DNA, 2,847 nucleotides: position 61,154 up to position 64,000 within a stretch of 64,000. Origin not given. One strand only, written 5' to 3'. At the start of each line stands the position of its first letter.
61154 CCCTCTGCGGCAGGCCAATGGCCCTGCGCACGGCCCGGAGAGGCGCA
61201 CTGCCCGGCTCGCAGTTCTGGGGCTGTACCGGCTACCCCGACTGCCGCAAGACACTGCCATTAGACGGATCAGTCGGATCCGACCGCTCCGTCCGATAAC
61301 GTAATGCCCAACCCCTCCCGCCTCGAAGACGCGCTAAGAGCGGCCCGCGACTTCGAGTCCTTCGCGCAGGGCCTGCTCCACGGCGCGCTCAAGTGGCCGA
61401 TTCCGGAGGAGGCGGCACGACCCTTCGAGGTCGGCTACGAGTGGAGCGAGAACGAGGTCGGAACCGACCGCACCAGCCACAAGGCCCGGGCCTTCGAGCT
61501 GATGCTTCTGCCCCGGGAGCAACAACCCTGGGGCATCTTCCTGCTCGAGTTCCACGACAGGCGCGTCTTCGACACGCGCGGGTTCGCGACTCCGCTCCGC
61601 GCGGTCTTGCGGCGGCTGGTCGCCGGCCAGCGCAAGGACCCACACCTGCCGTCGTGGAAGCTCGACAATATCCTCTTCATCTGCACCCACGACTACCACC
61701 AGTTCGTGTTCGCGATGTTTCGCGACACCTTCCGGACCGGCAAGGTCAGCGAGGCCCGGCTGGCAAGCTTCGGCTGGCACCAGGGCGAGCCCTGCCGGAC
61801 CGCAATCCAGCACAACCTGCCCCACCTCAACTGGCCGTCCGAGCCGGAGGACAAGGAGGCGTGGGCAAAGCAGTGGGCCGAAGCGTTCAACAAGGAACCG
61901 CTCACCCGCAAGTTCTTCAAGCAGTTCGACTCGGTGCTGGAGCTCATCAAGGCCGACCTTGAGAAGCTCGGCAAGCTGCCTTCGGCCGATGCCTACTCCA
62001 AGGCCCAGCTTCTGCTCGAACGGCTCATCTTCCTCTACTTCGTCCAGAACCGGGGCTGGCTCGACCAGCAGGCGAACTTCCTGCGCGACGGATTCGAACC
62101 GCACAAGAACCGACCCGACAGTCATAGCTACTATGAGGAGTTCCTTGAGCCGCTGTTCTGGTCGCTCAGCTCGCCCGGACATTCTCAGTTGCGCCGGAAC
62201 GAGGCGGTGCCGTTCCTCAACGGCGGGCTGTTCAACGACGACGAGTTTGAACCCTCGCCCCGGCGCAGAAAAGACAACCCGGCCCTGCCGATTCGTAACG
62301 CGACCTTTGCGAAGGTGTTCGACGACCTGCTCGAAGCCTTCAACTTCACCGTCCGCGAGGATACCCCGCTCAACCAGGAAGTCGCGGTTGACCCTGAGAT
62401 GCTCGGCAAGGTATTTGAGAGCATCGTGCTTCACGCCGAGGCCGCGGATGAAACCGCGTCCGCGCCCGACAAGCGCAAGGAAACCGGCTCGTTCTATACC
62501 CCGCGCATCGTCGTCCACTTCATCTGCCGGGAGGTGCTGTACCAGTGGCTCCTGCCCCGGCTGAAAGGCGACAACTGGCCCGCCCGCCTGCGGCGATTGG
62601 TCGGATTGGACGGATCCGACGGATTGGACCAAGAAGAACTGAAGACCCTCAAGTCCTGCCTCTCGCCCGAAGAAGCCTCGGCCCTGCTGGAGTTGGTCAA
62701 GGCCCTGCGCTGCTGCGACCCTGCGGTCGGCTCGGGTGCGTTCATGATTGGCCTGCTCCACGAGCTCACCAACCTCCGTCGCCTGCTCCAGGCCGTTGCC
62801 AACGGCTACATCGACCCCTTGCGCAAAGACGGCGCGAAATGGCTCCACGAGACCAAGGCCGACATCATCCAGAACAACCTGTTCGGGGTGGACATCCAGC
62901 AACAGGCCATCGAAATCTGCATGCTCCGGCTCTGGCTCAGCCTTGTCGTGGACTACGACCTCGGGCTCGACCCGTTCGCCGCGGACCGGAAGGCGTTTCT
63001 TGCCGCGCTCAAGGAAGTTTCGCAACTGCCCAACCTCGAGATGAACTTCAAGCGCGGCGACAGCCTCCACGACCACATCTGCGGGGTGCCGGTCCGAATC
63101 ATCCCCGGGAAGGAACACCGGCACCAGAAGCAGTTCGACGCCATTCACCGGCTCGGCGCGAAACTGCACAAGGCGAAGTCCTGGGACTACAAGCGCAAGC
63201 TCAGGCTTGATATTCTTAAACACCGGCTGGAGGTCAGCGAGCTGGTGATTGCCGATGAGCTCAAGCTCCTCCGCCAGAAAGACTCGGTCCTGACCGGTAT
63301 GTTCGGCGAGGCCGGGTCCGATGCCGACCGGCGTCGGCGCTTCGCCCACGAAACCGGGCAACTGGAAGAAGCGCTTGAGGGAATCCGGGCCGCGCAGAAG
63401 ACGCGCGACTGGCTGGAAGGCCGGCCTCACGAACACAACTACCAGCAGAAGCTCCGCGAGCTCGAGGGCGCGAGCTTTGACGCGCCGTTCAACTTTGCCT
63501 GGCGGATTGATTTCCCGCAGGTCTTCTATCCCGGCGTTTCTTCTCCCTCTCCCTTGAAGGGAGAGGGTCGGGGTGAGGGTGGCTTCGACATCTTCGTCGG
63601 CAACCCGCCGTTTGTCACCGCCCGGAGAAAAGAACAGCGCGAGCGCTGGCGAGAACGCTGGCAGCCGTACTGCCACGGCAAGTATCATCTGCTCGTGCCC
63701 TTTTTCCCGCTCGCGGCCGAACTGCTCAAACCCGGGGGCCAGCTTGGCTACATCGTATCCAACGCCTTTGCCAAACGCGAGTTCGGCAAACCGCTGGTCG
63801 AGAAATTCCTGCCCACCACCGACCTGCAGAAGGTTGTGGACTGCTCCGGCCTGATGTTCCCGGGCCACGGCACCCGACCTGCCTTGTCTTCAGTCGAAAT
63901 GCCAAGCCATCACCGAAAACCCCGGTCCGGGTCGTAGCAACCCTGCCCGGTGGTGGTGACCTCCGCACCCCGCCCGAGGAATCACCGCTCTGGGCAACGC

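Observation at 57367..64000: PLD-SNF2 helicase / four-helix-bundle-Zn-ribbon / PglX-DrmMI-like adenine methyltransferase operon: candidate atypical or undescribed defence system, cut by the window end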

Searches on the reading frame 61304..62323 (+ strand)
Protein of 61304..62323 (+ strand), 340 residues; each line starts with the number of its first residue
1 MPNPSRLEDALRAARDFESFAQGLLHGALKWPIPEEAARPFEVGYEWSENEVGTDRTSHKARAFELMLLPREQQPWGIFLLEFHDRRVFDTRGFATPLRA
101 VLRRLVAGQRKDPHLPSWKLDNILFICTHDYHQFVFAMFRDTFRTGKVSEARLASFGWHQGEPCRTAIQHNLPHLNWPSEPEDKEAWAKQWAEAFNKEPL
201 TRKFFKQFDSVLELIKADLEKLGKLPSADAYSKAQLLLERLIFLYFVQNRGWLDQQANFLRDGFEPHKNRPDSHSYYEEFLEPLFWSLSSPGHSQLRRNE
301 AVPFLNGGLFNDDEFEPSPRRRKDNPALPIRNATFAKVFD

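Call 70: predict_structure(alignment_id=A3)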
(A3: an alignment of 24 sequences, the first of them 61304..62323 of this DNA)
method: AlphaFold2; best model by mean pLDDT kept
length: 340 residues; sequences in the alignment: 24
mean_pLDDT: 87.1   pTM: 0.70
mean pLDDT of the five models: 87.1, 86.3, 85.3, 83.2, 83.1
residues with pLDDT >= 90: 164; 70-90: 157; 50-70: 19; < 50: 0
segments of 3 or more residues with pLDDT < 50: none
pLDDT, mean of each block of 10 residues (from residue 1): 90 95 96 94 89 78 91 86 89 79 71 76 93 92 84 90 89 92 85 88 86 96 95 93 88 83 94 95 88 67 74 76 86 94
secondary structure, 60 per line:
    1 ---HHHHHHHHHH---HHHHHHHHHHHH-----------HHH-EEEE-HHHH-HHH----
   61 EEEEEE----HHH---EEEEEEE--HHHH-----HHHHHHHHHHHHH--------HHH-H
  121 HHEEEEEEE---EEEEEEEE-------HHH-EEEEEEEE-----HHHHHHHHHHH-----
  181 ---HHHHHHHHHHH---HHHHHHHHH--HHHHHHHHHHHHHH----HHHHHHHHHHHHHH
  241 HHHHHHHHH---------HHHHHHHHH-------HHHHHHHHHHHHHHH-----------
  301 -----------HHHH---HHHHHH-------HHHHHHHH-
elements in order: H4-13 H17-28 E44-47 H49-52 E61-66 E77-83 H86-89 H95-107 E123-129 E133-140 E152-159 H165-175 H184-194 H198-206 H209-222 H227-249 H259-267 H275-289 H312-315 H319-324 H332-339

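Call 73: fold_search(model_id=the predicted structure, library=pdb)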
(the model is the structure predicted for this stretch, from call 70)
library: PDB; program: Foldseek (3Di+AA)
matches with E <= 10: 109; with E <= 0.001: 0
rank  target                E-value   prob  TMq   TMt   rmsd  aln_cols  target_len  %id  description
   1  9ksn_A                3.3e-01  0.21  0.15  0.16  15.4       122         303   12  Crystal structure of meso-diaminopimelate dehydrogenase from Bacillus thermozeamaize mutant M9 complexed with NADP+ (released 2025-05-21)
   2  9ksn_B                3.3e-01  0.21  0.15  0.16  15.3       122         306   12  Crystal structure of meso-diaminopimelate dehydrogenase from Bacillus thermozeamaize mutant M9 complexed with NADP+ (released 2025-05-21)
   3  5j3z_B                5.2e-01  0.25  0.12  0.15   6.8        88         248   12  Crystal structure of m2hTDP2-CAT in complex with a small molecule inhibitor (released 2016-05-04)
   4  4q60_B                6.8e-01  0.13  0.14  0.15  16.1       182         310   10  Crystal structure of a 4-hydroxyproline epimerase from Burkholderia Multivorans atcc 17616, target EFI-506586, open fo (released 2014-05-07)
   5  5jju_A                6.8e-01  0.12  0.14  0.14   8.6       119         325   11  Crystal structure of Rv2837c complexed with 5'-pApA and 5'-AMP (released 2016-05-04)
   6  9y9z_21               7.9e-01  0.06  0.13  0.17  18.1       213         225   13  Cryo-EM structure of conoid fiber from Toxoplasma gondii (24-nm repeat) (released 2025-12-03)
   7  7fiv_B                8.8e-01  0.08  0.16  0.08  18.1       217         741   13  Crystal structure of the complex formed by Wolbachia cytoplasmic incompatibility factors CidA and CidBND1-ND2 from wPi (released 2022-04-06)
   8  9y9z_36               8.8e-01  0.06  0.12  0.16  17.8       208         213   10  Cryo-EM structure of conoid fiber from Toxoplasma gondii (24-nm repeat) (released 2025-12-03)
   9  9y9z_35               9.3e-01  0.05  0.12  0.16  17.9       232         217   10  Cryo-EM structure of conoid fiber from Toxoplasma gondii (24-nm repeat) (released 2025-12-03)
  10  4q60_A                9.8e-01  0.08  0.12  0.13  14.9       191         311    9  Crystal structure of a 4-hydroxyproline epimerase from Burkholderia Multivorans atcc 17616, target EFI-506586, open fo (released 2014-05-07)
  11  4ckn_B                1.1e+00  0.06  0.10  0.17  14.9       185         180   11  Structure of an N-terminal fragment of Leishmania SAS-6 containing parts of its coiled coil domain, F257E mutant (released 2014-03-05)
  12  4ckn_C                1.1e+00  0.06  0.11  0.17  15.0       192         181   12  Structure of an N-terminal fragment of Leishmania SAS-6 containing parts of its coiled coil domain, F257E mutant (released 2014-03-05)
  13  4k7x                  1.3e+00  0.08  0.14  0.15  15.9       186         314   12  Crystal structure of a 4-hydroxyproline epimerase from burkholderia multivorans, target efi-506479, with bound phosphate (released 2013-05-01)
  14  1atn_D                2.1e+00  0.20  0.15  0.19   5.9        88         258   10  Atomic structure of the actin:DNASE I complex (released 1992-07-15)
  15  3wb9_A                2.1e+00  0.08  0.14  0.15  14.7       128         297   11  Crystal Structures of meso-diaminopimelate dehydrogenase from Symbiobacterium thermophilum (released 2014-03-26)
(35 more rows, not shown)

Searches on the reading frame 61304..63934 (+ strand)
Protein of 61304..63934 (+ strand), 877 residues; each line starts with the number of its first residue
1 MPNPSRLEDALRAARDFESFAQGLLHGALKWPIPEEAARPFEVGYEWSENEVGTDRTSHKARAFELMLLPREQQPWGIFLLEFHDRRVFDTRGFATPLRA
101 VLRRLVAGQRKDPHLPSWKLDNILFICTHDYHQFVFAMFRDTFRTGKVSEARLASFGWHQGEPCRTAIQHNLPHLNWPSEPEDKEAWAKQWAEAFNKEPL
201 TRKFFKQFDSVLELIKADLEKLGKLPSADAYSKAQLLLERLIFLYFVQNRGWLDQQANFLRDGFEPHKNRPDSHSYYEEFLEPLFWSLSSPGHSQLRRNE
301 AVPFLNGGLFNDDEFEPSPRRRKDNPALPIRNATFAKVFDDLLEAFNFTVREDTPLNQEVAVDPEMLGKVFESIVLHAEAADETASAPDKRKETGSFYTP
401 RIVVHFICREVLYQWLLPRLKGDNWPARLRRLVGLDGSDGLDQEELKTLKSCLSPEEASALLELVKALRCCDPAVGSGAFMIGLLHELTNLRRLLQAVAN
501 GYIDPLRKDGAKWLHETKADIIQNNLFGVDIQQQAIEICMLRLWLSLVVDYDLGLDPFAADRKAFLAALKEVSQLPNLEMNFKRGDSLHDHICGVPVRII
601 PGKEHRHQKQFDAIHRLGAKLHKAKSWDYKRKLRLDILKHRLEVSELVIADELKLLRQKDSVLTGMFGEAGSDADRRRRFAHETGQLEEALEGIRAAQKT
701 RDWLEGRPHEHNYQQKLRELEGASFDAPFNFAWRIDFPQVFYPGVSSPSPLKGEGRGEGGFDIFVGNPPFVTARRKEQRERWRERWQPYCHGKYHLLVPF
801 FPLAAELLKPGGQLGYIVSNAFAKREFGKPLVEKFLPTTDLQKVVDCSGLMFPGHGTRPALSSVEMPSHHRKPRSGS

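Call 3: search_protein_families(library=pfam, proteins=[window:61304-63934:+], max_evalue=0.01)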
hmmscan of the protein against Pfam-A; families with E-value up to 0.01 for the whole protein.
window:61304-63934:+ (877 aa): 4 families
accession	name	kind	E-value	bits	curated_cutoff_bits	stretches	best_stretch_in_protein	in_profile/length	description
PF07669.17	Eco57I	-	6.5e-26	91.9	25.3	1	524-847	1-165/171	Eco57I restriction-modification methylase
PF02384.22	N6_Mtase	-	7.3e-07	29.2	20.4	0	758-824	123-189/311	N-6 DNA Methylase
PF20473.4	MmeI_Mtase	-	3.9e-06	26.7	27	1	458-546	11-85/259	MmeI, DNA-methyltransferase domain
PF20465.4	MmeI_hel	-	2e-05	25.7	27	1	234-310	3-75/75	MmeI, helicase spacer domain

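Call 4: search_protein_families(library=padloc, proteins=[window:61304-63934:+], max_evalue=0.01)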
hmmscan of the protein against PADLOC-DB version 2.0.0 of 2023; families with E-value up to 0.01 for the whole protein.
window:61304-63934:+ (877 aa): 38 families (the best 25 are shown)
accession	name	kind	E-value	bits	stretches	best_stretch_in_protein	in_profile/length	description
PDLC03601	REase_MTase_IIG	-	9.7e-46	154.1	2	185-552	193-535/1110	Type IIG restriction enzyme-methyltransferase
PDLC03596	REase_MTase_IIG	-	3.9e-38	129.1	2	195-420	191-454/1148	Type IIG restriction enzyme-methyltransferase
PDLC02529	PglX|PglXI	-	9.9e-32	107.6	1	758-857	355-459/1189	PglX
PDLC03612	REase_MTase_IIG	-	1.6e-30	104.1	2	512-849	582-896/1247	Type IIG restriction enzyme-methyltransferase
PDLC02643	DrmMI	-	3.2e-22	76.2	1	389-824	550-938/1347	DrmMI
PDLC03609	REase_MTase_IIG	-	5e-22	75.5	2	196-546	189-510/1066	Type IIG restriction enzyme-methyltransferase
PDLC03617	REase_MTase_IIG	-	1.7e-18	63.8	1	759-860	357-462/1183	Type IIG restriction enzyme-methyltransferase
PDLC03628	REase_MTase_IIG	-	2.1e-16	57.2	2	192-375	153-332/1100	Type IIG restriction enzyme-methyltransferase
PDLC03604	REase_MTase_IIG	-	1.3e-15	54.5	2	466-590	388-503/1011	Type IIG restriction enzyme-methyltransferase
PDLC03335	MTase_II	-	2.3e-14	51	1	758-849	193-286/607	Type II methyltransferase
PDLC03629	REase_MTase_IIG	-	4.8e-13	45.8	1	367-546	348-512/1182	Type IIG restriction enzyme-methyltransferase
PDLC02639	DrmMI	-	2e-10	37.6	2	756-824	578-651/803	DrmMI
PDLC03313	MTase_II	-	1.1e-09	35.3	1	759-846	143-231/563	Type II methyltransferase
PDLC03598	REase_MTase_IIG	-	1.2e-08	31.4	1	454-546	348-435/912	Type IIG restriction enzyme-methyltransferase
PDLC02527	PglX|PglXI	-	2.2e-08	30.3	1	396-545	237-389/1332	PglX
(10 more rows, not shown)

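Call 5: search_protein_families(library=ncbifam, proteins=[window:61304-63934:+], max_evalue=0.01)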
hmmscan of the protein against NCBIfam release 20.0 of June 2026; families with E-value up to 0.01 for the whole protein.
window:61304-63934:+ (877 aa): 3 families
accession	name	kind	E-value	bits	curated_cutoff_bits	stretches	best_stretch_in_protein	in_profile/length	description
NF033451.1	BREX_2_MTaseX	equivalog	1.8e-29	102.1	400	1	758-858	356-461/1185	BREX-2 system adenine-specific DNA-methyltransferase PglX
NF033455.1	BREX_6_MTaseX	exception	3.6e-09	34.7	900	1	459-545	321-398/1319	BREX-6 system adenine-specific DNA-methyltransferase PglX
NF033452.1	BREX_1_MTaseX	exception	3.1e-05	22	500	1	465-545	312-377/1210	BREX-1 system adenine-specific DNA-methyltransferase PglX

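Call 58: find_homologous_proteins(query=window:61304-63871:+, max_evalue=1e-10)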
Query window:61304-63871:+ (856 aa): 7256 proteins with E <= 1e-10 among 8000 candidates; the best 120 are listed.
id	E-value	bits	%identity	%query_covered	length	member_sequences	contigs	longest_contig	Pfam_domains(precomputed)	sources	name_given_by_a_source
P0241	0.0e+0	2010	100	100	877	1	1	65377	PF20465.5,PF02384.23,PF07669.18,PF20473.5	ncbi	ncbi:MAG: hypothetical protein R6X12_02295 [bacterium]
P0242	0.0e+0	1490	74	100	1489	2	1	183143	PF02384.23,PF07669.18,PF22654.2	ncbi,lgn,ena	-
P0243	0.0e+0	1417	72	100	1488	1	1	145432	PF02384.23,PF07669.18,PF22654.2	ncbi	-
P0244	0.0e+0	1266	66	99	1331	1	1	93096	PF02384.23,PF07669.18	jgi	jgi:hypothetical protein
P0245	0.0e+0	1170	63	95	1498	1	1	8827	PF02384.23,PF07669.18,PF22654.2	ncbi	-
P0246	0.0e+0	1047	55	100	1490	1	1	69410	PF02384.23,PF07669.18,PF22654.2,PF20473.5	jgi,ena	-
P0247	0.0e+0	1047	56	99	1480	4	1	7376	PF02384.23,PF07669.18,PF22654.2,PF20473.5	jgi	-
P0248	0.0e+0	1047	56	99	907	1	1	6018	PF07669.18,PF20473.5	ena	-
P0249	0.0e+0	1043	56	100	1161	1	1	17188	PF07669.18,PF12950.14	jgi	jgi:adenine-specific DNA-methyltransferase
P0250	0.0e+0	1037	55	99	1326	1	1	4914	PF02384.23,PF07669.18,PF22654.2,PF20473.5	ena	-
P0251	0.0e+0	1035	58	92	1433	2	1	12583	PF02384.23,PF07669.18,PF22654.2,PF20473.5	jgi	-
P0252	0.0e+0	1032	55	100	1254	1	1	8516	PF07669.18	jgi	jgi:hypothetical protein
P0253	0.0e+0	1029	56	100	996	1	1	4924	PF02384.23,PF07669.18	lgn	-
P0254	0.0e+0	1029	57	99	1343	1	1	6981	PF02384.23,PF07669.18,PF22654.2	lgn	-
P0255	0.0e+0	1029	55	100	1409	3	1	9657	PF02384.23,PF07669.18,PF22654.2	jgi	jgi:hypothetical protein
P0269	3.3e-296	1003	55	100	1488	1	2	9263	PF02384.23,PF07669.18,PF22654.2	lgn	-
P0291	2.2e-288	977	54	97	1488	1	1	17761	PF07669.18,PF22654.2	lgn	-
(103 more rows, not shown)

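Call 64: search_protein_families(library=pfam, proteins=[P0243, P0242, P0249], max_evalue=0.001)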
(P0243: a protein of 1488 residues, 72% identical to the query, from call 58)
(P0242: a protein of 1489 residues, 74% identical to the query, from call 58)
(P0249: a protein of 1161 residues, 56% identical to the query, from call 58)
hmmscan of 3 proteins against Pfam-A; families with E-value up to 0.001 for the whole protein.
P0243 (1488 aa): 5 families
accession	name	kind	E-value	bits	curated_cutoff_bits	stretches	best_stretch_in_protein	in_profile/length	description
PF07669.17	Eco57I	-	3.6e-25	89.5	25.3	1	524-837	1-165/171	Eco57I restriction-modification methylase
PF22654.1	DUF7008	-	8.5e-18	65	42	1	1239-1427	1-188/368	Domain of unknown function (DUF7008)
PF02384.22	N6_Mtase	-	6.1e-06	26.2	20.4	0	749-860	124-236/311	N-6 DNA Methylase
PF20473.4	MmeI_Mtase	-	9.7e-05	22.1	27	0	460-546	13-85/259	MmeI, DNA-methyltransferase domain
PF20465.4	MmeI_hel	-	0.00023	22.3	27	1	234-310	3-75/75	MmeI, helicase spacer domain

P0242 (1489 aa): 5 families
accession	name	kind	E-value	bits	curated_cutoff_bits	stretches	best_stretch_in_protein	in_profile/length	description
PF07669.17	Eco57I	-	4.8e-24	85.8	25.3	1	524-851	1-165/171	Eco57I restriction-modification methylase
PF22654.1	DUF7008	-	8.8e-18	64.9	42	1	1247-1436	1-189/368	Domain of unknown function (DUF7008)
PF02384.22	N6_Mtase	-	2e-07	31.1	20.4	0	764-879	125-241/311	N-6 DNA Methylase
PF20473.4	MmeI_Mtase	-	0.00042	20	27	0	460-546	13-85/259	MmeI, DNA-methyltransferase domain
PF20465.4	MmeI_hel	-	0.00059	21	27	0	234-310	3-75/75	MmeI, helicase spacer domain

P0249 (1161 aa): 4 families
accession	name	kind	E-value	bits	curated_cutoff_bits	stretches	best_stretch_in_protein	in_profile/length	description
PF07669.17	Eco57I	-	3.7e-26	92.7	25.3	1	535-845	1-165/171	Eco57I restriction-modification methylase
PF12950.13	TaqI_C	-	8.2e-06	26.5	26.5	1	1044-1136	30-109/118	TaqI-like C-terminal specificity domain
PF02384.22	N6_Mtase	-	0.00011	22.1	20.4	0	758-861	125-229/311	N-6 DNA Methylase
PF20473.4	MmeI_Mtase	-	0.00097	18.8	27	0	471-557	13-85/259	MmeI, DNA-methyltransferase domain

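Call 80: search_protein_families(library=ncbifam, proteins=[P0243], max_evalue=0.00001)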
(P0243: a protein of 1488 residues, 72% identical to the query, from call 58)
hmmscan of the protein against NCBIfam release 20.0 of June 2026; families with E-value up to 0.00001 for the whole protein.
P0243 (1488 aa): 2 families
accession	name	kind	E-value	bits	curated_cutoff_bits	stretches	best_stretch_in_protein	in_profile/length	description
NF033451.1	BREX_2_MTaseX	equivalog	1.4e-118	397.3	400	2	750-1170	358-792/1185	BREX-2 system adenine-specific DNA-methyltransferase PglX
NF033455.1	BREX_6_MTaseX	exception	4.6e-06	24.4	900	0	463-545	325-398/1319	BREX-6 system adenine-specific DNA-methyltransferase PglX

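Call 81: search_protein_families(library=padloc, proteins=[P0243], max_evalue=0.00001)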
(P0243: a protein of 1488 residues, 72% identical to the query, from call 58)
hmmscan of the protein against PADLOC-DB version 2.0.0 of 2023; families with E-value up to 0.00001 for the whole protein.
P0243 (1488 aa): 25 families
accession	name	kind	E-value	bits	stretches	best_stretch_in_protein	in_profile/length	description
PDLC02529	PglX|PglXI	-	6.5e-129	429.5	2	750-1170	357-790/1189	PglX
PDLC03617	REase_MTase_IIG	-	5.1e-67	224.5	1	750-1150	358-769/1183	Type IIG restriction enzyme-methyltransferase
PDLC03601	REase_MTase_IIG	-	1.5e-41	140.2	1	213-552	221-535/1110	Type IIG restriction enzyme-methyltransferase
PDLC03596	REase_MTase_IIG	-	8.1e-38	128.1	2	188-420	184-454/1148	Type IIG restriction enzyme-methyltransferase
PDLC03612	REase_MTase_IIG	-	3.7e-35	119.4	2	514-850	584-908/1247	Type IIG restriction enzyme-methyltransferase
PDLC02643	DrmMI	-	2.9e-25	86.3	1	390-814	551-938/1347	DrmMI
PDLC02536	PglX|PglXI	-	2.9e-22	77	1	1040-1150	5-115/560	PglX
PDLC03609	REase_MTase_IIG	-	1e-20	71.2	2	231-546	225-510/1066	Type IIG restriction enzyme-methyltransferase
PDLC03604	REase_MTase_IIG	-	8.3e-19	65.1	2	467-612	389-516/1011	Type IIG restriction enzyme-methyltransferase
PDLC03628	REase_MTase_IIG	-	4.4e-17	59.5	1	191-375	152-332/1100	Type IIG restriction enzyme-methyltransferase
PDLC03313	MTase_II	-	5.6e-15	52.9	1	750-1030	144-415/563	Type II methyltransferase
PDLC02638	DrmMI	-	5.1e-14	49.4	1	466-763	598-884/935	DrmMI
PDLC03629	REase_MTase_IIG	-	8.4e-13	45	1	370-546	351-512/1182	Type IIG restriction enzyme-methyltransferase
PDLC02646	DrmMI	-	1.1e-11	41.6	1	496-814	27-352/792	DrmMI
PDLC03335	MTase_II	-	1.9e-11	41.4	1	749-840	194-287/607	Type II methyltransferase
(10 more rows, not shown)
